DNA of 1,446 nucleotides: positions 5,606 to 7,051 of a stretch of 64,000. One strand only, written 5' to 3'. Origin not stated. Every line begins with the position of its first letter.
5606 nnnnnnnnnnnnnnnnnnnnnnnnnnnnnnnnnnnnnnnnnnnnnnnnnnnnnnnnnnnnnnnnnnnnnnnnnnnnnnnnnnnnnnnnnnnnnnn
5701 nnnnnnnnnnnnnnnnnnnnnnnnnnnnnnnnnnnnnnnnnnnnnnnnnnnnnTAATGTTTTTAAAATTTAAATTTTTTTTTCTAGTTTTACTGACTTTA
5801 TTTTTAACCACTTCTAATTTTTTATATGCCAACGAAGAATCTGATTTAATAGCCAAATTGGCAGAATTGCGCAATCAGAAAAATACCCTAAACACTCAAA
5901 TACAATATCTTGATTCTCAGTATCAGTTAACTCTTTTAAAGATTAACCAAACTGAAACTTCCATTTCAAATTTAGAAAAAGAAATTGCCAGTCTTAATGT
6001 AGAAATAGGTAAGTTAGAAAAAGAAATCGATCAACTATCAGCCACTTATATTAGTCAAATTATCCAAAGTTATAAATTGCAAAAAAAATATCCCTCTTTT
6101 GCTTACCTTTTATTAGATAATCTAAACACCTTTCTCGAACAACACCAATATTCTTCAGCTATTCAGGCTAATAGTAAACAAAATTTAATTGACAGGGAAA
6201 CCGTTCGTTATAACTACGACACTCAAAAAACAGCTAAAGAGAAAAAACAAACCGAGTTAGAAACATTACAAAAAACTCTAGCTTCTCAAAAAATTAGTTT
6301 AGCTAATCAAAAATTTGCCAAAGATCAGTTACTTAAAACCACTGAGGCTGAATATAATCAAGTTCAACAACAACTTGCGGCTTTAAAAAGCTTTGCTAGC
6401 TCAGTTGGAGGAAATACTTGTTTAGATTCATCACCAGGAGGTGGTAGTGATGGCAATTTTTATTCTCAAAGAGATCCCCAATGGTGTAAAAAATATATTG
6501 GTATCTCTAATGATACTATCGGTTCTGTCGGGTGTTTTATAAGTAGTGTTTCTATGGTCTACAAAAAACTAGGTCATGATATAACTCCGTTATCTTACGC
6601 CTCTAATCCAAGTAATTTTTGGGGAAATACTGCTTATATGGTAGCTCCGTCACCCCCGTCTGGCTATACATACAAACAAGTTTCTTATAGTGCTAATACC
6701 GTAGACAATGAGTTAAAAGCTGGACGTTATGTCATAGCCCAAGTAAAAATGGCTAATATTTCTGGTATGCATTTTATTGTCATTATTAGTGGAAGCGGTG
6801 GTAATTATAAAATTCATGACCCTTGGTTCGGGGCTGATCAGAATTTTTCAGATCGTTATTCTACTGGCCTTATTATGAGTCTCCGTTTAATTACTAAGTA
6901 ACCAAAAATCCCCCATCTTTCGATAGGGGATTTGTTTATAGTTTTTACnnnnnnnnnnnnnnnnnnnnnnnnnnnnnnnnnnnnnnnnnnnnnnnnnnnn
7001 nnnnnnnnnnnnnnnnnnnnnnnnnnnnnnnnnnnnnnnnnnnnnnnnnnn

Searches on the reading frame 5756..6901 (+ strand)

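Call 9: search_protein_families(library=pfam, proteins=[window:5756-6901:+], max_evalue=0.01)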
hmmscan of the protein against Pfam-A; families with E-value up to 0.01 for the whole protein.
window:5756-6901:+ (381 aa): 2 families
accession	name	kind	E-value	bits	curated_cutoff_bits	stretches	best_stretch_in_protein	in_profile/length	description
PF13529.12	Peptidase_C39_2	-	0.00089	20.3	24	1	236-357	6-143/143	Peptidase_C39 like family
PF13863.11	DUF4200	-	0.002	18.9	29.7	1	25-98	30-103/119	Domain of unknown function (DUF4200)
